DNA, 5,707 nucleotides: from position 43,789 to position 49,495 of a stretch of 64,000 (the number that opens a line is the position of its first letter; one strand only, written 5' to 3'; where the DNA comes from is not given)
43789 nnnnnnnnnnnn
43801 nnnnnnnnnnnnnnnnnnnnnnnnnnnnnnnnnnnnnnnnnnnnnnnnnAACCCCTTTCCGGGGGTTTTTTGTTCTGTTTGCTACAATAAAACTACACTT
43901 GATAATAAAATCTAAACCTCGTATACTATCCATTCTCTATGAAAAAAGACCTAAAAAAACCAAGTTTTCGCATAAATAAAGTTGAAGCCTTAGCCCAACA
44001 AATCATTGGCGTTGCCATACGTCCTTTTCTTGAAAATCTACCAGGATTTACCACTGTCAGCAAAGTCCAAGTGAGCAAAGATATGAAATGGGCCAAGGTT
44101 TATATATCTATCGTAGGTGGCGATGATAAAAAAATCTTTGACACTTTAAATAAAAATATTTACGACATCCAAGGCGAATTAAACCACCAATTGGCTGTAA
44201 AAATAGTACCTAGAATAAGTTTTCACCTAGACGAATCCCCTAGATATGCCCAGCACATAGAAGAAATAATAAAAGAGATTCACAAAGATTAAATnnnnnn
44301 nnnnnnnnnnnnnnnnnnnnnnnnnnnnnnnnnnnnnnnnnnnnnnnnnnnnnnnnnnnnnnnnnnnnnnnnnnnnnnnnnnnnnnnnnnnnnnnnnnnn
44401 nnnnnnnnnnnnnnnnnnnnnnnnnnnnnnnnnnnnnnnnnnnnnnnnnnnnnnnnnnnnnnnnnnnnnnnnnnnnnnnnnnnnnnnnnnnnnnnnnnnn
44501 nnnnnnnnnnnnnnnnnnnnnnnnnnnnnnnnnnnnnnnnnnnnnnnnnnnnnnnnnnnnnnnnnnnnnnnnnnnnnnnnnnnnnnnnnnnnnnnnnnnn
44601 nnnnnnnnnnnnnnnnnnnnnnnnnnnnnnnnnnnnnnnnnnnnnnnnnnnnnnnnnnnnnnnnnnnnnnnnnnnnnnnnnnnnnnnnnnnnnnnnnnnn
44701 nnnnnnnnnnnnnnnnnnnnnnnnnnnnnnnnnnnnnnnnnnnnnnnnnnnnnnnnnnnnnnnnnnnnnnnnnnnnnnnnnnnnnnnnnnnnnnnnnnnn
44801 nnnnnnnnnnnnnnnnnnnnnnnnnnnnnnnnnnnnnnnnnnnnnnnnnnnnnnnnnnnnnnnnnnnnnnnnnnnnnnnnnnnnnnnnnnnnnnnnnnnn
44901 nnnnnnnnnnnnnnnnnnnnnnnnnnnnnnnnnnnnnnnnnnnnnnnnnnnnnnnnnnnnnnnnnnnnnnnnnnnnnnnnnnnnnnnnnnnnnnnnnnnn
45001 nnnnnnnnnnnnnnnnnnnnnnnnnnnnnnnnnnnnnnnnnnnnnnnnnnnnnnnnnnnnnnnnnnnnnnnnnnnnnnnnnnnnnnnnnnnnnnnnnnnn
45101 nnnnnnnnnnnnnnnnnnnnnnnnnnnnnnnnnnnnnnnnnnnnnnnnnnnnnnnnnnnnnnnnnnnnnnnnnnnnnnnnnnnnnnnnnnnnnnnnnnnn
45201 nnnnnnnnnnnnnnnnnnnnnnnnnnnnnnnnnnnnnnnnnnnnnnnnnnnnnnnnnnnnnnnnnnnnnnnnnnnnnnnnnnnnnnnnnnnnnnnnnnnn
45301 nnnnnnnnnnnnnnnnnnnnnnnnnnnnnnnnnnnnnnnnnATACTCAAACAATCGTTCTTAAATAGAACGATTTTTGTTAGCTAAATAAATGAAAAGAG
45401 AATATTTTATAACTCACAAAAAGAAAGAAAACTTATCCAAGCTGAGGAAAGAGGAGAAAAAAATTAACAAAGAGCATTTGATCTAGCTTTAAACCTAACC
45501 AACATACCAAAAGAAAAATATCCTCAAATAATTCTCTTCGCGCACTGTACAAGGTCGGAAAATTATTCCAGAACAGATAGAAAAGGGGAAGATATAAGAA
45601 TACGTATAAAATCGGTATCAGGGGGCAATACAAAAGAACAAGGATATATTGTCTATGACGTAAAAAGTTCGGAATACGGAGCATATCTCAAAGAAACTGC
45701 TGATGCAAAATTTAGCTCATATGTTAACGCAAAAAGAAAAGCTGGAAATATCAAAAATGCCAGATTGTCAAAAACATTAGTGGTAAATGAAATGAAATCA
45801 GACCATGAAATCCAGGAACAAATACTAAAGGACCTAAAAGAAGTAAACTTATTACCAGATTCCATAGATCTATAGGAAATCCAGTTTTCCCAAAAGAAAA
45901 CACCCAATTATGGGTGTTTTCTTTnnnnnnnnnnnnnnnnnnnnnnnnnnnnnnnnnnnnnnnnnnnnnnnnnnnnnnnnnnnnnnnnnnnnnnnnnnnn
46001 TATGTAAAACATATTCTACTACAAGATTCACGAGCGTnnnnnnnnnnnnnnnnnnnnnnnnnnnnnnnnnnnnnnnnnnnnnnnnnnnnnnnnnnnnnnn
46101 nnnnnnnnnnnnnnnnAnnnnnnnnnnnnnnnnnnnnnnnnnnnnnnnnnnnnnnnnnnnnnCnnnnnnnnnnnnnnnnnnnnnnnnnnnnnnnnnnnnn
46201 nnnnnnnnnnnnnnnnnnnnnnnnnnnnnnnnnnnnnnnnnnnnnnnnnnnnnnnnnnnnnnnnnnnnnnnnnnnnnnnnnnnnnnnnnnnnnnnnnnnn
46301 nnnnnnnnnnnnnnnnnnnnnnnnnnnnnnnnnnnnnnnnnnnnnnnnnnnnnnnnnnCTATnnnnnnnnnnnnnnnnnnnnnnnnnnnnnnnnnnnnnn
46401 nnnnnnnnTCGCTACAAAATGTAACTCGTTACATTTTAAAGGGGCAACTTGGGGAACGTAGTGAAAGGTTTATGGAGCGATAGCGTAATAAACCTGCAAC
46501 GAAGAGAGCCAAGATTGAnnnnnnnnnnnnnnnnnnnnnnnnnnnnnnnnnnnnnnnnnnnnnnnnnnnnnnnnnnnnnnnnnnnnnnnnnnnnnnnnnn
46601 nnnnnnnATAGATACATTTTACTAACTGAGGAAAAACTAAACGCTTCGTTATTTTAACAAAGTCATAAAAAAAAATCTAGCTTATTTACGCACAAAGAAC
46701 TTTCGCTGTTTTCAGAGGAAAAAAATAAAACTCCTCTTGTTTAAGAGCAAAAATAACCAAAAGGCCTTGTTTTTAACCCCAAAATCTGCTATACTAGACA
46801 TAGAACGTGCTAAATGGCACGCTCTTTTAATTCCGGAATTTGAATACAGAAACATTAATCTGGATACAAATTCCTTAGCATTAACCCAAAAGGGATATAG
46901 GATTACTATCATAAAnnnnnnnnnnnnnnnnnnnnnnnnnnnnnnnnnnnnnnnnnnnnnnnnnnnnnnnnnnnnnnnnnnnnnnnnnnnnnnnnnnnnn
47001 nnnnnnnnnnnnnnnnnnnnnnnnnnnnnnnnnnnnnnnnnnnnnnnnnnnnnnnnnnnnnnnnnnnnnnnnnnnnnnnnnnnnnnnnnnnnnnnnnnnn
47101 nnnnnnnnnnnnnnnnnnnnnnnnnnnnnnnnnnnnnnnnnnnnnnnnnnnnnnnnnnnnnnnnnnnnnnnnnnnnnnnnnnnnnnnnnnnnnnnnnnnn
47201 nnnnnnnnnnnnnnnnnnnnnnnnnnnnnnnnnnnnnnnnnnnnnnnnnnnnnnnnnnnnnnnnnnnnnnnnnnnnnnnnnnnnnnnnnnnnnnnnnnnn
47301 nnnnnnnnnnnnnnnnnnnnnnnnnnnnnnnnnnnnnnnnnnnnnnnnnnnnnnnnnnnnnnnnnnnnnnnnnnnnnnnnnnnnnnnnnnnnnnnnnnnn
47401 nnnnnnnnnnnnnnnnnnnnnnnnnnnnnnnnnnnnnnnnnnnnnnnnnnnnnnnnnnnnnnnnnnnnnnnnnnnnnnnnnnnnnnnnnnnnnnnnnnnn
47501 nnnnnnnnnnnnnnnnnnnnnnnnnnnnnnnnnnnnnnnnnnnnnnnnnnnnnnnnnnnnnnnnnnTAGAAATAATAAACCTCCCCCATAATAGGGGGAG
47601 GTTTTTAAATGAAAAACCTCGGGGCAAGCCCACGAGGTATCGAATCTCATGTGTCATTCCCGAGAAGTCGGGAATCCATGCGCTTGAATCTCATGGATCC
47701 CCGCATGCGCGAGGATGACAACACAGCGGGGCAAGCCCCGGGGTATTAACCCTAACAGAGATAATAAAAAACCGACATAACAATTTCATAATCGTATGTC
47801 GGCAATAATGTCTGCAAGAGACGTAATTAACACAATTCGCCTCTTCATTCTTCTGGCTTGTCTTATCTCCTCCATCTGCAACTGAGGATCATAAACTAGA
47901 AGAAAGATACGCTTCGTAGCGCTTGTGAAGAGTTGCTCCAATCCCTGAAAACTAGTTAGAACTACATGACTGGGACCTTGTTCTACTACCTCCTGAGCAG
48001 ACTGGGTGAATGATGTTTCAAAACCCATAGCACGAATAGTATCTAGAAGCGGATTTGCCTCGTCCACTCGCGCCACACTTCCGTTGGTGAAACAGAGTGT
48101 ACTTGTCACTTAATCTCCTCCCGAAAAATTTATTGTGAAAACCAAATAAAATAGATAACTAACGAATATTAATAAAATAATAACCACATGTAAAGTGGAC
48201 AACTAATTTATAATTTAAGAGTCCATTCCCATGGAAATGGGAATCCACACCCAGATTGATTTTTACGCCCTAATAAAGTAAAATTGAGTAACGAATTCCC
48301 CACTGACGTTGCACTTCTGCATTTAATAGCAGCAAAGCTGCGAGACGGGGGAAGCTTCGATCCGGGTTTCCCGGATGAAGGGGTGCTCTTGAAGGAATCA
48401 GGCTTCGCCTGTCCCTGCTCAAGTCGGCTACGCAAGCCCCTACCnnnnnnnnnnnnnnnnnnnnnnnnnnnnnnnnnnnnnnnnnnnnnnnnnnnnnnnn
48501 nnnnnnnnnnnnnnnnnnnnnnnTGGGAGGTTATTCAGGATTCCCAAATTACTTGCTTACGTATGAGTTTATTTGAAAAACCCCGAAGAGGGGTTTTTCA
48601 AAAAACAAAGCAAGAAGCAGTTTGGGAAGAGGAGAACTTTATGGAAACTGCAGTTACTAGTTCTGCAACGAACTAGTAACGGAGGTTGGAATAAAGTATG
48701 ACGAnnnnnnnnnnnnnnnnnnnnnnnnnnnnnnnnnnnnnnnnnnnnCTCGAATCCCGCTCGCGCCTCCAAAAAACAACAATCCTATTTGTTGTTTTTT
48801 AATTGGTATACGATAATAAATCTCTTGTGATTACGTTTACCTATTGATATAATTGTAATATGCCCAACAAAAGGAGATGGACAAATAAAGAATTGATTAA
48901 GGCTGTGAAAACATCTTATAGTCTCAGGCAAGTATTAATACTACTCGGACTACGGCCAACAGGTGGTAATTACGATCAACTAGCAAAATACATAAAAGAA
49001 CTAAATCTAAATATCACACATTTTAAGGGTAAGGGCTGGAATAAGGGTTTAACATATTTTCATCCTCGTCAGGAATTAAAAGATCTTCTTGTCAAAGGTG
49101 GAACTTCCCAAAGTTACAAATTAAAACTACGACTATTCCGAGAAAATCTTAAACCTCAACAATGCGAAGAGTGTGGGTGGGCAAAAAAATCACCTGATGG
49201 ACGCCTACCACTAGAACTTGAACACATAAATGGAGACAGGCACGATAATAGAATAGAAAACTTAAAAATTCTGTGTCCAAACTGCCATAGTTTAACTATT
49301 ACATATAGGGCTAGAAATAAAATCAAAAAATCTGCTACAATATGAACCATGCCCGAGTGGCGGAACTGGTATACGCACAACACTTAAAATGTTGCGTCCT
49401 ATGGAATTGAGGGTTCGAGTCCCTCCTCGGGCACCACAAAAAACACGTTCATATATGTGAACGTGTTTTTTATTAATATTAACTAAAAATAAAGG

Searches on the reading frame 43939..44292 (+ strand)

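Call 83: search_protein_families(library=pfam, proteins=[window:43939-44292:+], max_evalue=0.001)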
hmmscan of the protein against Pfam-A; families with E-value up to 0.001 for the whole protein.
window:43939-44292:+ (117 aa): 1 family
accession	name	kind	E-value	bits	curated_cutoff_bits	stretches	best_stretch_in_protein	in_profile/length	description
PF02033.23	RBFA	-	2e-20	73.5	34.7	1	11-111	1-105/105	Ribosome-binding factor A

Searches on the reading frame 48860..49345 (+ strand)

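Call 83: search_protein_families(library=pfam, proteins=[window:48860-49345:+], max_evalue=0.001)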
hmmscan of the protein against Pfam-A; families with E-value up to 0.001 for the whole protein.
window:48860-49345:+ (161 aa): 2 families
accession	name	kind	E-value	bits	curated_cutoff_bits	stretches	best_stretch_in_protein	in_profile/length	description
PF13392.12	HNH_3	-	3.3e-05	23.9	24.8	1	114-135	13-36/46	HNH endonuclease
PF01844.29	HNH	-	0.00027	21.4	21.4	1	102-144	1-42/47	HNH endonuclease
